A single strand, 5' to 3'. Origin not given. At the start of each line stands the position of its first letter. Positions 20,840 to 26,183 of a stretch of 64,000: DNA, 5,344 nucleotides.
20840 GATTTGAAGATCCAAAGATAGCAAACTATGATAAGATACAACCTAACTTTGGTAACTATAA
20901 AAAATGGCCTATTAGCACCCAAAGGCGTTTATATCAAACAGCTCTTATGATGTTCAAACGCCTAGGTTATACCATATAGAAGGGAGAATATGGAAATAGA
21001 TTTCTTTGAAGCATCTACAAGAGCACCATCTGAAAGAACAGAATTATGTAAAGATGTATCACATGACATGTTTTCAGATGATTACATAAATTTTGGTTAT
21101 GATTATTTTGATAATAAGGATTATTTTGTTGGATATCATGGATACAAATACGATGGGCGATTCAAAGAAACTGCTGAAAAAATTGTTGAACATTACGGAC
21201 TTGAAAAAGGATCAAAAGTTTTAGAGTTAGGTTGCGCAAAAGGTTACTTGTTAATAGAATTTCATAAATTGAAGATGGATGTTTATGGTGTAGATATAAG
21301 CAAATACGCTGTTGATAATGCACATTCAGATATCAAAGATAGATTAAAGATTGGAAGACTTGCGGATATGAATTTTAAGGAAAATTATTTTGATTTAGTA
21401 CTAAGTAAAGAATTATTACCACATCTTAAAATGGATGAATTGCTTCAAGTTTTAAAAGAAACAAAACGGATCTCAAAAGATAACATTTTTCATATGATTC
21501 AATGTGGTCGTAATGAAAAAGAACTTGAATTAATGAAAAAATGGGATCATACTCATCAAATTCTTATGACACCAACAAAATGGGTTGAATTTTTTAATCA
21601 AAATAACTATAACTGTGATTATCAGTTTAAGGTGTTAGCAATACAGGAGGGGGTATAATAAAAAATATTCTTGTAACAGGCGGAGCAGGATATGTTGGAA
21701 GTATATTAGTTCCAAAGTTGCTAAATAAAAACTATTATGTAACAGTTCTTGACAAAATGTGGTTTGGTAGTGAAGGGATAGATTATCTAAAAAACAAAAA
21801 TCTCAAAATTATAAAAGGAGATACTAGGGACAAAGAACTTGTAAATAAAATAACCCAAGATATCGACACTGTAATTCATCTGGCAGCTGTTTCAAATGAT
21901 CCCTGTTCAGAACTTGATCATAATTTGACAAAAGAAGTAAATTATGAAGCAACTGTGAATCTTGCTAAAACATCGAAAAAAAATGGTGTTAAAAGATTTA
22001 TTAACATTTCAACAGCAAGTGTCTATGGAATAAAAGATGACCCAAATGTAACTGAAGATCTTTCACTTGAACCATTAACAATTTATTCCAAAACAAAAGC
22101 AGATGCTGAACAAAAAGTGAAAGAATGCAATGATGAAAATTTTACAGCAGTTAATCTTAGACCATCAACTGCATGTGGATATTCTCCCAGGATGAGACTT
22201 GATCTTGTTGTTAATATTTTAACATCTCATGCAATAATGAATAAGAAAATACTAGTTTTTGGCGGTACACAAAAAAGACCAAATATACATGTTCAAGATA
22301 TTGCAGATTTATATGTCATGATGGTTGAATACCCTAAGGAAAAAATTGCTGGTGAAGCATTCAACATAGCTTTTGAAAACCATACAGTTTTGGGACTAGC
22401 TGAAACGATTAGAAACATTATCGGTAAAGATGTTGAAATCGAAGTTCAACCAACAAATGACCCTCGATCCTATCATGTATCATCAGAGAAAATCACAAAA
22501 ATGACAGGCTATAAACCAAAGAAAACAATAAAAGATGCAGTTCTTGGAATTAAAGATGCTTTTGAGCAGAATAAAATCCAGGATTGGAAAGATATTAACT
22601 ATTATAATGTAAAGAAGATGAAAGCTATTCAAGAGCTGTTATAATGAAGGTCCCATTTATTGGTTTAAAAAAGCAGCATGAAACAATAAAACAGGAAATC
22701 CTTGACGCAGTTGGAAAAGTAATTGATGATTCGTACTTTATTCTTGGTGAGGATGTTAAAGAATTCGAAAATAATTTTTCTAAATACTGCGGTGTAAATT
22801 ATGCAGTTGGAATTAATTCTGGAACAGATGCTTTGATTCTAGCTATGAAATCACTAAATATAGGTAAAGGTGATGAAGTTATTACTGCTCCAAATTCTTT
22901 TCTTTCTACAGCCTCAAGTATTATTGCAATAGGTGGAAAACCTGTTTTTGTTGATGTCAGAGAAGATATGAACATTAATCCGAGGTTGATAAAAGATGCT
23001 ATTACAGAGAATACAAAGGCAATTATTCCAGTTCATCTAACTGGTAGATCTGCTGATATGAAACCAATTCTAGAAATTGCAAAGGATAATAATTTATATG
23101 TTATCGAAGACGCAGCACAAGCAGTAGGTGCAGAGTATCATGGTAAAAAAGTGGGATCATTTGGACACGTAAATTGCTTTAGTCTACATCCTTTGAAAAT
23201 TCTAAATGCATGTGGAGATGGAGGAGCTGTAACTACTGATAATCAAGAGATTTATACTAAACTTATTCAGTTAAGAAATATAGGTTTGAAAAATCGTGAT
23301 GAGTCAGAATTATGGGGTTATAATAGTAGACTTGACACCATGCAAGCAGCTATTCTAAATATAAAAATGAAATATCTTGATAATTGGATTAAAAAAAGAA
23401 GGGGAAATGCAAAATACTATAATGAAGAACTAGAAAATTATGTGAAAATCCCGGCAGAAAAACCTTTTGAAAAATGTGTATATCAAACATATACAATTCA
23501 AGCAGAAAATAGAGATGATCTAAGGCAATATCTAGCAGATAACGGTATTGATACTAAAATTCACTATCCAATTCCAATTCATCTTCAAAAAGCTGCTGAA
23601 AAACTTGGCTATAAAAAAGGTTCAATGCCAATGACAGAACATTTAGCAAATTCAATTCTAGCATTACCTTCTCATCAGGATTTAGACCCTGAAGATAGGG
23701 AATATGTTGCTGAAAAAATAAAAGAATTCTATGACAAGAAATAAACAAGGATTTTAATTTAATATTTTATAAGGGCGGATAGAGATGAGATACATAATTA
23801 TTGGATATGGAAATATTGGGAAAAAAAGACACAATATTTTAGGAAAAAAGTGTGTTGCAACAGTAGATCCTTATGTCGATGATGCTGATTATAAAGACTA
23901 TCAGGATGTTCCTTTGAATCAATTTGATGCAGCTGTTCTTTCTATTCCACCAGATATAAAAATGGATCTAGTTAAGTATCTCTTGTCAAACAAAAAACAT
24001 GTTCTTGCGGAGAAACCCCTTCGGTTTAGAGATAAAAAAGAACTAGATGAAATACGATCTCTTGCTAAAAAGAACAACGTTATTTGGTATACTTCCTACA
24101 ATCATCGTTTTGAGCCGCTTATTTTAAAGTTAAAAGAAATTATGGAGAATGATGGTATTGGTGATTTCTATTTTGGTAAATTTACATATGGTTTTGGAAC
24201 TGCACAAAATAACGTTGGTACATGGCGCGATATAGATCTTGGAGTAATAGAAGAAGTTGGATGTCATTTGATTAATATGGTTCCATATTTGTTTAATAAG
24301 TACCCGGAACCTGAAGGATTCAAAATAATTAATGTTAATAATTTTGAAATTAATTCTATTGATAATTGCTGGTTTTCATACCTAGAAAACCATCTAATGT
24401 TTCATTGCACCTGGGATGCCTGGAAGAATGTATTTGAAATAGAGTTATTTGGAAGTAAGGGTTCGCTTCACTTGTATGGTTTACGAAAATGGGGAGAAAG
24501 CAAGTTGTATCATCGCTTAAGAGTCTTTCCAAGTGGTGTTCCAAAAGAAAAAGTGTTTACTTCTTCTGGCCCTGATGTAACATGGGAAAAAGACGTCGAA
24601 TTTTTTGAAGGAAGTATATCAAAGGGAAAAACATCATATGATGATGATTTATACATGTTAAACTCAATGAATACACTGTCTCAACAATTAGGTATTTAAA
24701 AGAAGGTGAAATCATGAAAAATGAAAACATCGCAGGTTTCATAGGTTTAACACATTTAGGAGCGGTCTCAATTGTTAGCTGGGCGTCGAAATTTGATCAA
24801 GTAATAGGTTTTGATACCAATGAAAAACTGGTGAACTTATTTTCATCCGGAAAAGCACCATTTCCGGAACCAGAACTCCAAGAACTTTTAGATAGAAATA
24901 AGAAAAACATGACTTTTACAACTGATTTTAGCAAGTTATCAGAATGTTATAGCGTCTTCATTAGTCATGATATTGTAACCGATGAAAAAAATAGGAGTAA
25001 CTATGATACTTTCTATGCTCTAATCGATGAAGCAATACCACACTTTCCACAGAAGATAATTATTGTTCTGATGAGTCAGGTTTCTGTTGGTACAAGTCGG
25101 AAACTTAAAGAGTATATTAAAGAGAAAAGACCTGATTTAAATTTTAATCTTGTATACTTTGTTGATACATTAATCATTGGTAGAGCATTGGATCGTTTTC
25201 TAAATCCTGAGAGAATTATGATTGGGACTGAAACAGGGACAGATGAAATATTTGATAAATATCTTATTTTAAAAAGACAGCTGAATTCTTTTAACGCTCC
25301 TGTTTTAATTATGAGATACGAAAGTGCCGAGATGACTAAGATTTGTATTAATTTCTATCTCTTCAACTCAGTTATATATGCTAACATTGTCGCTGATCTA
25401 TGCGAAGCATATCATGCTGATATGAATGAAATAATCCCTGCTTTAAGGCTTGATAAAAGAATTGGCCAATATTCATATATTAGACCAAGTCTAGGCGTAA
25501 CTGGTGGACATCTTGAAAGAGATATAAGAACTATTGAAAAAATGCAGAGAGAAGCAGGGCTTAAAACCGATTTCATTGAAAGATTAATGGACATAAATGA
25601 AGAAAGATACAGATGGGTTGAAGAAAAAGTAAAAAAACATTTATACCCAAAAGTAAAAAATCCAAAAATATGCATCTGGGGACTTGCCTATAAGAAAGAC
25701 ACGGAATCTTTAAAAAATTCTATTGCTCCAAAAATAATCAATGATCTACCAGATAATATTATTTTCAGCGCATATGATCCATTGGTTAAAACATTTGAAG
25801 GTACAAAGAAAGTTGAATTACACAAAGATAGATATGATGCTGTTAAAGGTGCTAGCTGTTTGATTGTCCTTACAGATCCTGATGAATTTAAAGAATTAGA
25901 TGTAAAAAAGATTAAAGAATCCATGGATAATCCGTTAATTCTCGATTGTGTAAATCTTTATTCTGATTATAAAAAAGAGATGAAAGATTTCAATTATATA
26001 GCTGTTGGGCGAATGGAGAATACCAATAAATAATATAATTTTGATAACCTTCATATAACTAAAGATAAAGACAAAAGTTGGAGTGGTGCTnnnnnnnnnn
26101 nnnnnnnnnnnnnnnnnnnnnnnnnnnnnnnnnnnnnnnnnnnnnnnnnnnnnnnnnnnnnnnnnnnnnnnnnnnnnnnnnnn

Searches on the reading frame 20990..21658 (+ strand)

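Call 40: search_protein_families(library=pfam, proteins=[window:20990-21658:+], max_evalue=0.0001)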
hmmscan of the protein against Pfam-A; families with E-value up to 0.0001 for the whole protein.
window:20990-21658:+ (222 aa): 7 families
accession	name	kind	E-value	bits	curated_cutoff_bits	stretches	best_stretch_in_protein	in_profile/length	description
PF08241.18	Methyltransf_11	-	7e-14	52.7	21.2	1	78-164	1-89/95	Methyltransferase domain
PF13649.12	Methyltransf_25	-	2.4e-13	51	27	1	77-164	1-95/97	Methyltransferase domain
PF13847.12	Methyltransf_31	-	6.4e-13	49.1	27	1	72-187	2-127/145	Methyltransferase domain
PF13489.12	Methyltransf_23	-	2.8e-10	40.6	27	1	64-209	11-161/164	Methyltransferase domain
PF08242.18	Methyltransf_12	-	5.4e-08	33.9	30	1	78-164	1-94/98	Methyltransferase domain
PF07021.18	MetW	-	3.9e-06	27.1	21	1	71-200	11-139/193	Methionine biosynthesis protein MetW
PF02353.26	CMAS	-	9e-06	25.6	27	1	62-178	51-172/273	Mycolic acid cyclopropane synthetase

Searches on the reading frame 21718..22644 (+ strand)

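Call 40: search_protein_families(library=pfam, proteins=[window:21718-22644:+], max_evalue=0.0001)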
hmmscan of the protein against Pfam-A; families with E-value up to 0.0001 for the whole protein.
window:21718-22644:+ (308 aa): 8 families
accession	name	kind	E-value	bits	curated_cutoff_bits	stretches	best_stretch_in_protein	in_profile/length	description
PF01370.27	Epimerase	-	1.4e-36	126.5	20.9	1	25-218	39-240/240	NAD dependent epimerase/dehydratase family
PF16363.11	GDP_Man_Dehyd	-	1.7e-24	87.4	27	1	20-274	38-328/332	GDP-mannose 4,6 dehydratase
PF01073.25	3Beta_HSD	-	1.3e-18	67.5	22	1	8-217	26-248/280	3-beta hydroxysteroid dehydrogenase/isomerase family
PF04321.23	RmlD_sub_bind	-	3.4e-15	56.3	27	1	33-246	34-241/287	RmlD substrate binding domain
PF13460.12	NAD_binding_10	-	1.1e-10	42.2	27.2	1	24-145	35-141/184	NAD(P)H-binding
PF07993.18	NAD_binding_4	-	1.1e-07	31.7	20.1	1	28-156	62-210/258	Male sterility protein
PF02719.21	Polysacc_synt_2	-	1.3e-07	31.5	20.2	1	30-99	57-128/293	Polysaccharide biosynthesis protein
PF05368.20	NmrA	-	5.6e-07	29.9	27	0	16-96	37-104/298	NmrA-like family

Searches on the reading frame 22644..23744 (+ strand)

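Call 40: search_protein_families(library=pfam, proteins=[window:22644-23744:+], max_evalue=0.0001)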
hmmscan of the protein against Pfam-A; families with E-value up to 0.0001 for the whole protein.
window:22644-23744:+ (366 aa): 3 families
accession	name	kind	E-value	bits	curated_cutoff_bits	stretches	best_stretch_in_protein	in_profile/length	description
PF01041.23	DegT_DnrJ_EryC1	-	5.7e-113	378.2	19.8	1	14-359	2-359/360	DegT/DnrJ/EryC1/StrS aminotransferase family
PF00266.25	Aminotran_5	-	1.2e-05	24.9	21.5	1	57-163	67-182/371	Aminotransferase class-V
PF00155.27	Aminotran_1_2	-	4.5e-05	23.2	19.7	1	39-162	45-191/361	Aminotransferase class I and II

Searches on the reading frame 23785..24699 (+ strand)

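Call 40: search_protein_families(library=pfam, proteins=[window:23785-24699:+], max_evalue=0.0001)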
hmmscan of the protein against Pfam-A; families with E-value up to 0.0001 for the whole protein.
window:23785-24699:+ (304 aa): 2 families
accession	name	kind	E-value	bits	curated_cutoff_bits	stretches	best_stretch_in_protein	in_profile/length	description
PF01408.29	GFO_IDH_MocA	-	1.2e-09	39.3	24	1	2-101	2-116/120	Oxidoreductase family, NAD-binding Rossmann fold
PF22725.1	GFO_IDH_MocA_C3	-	7e-07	29.7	27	1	114-228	2-123/124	GFO/IDH/MocA C-terminal domain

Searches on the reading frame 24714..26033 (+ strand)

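Call 40: search_protein_families(library=pfam, proteins=[window:24714-26033:+], max_evalue=0.0001)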
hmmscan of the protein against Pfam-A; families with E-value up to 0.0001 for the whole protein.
window:24714-26033:+ (439 aa): 3 families
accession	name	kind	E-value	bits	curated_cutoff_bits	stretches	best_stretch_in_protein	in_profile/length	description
PF03720.21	UDPG_MGDP_dh_C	-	1.2e-21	77.5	30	1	321-416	2-101/103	UDP-glucose/GDP-mannose dehydrogenase family, UDP binding domain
PF03721.20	UDPG_MGDP_dh_N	-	1.5e-20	74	27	1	9-175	5-178/187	UDP-glucose/GDP-mannose dehydrogenase family, NAD binding domain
PF00984.24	UDPG_MGDP_dh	-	1e-18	67.7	25.4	1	203-296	1-93/94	UDP-glucose/GDP-mannose dehydrogenase family, central domain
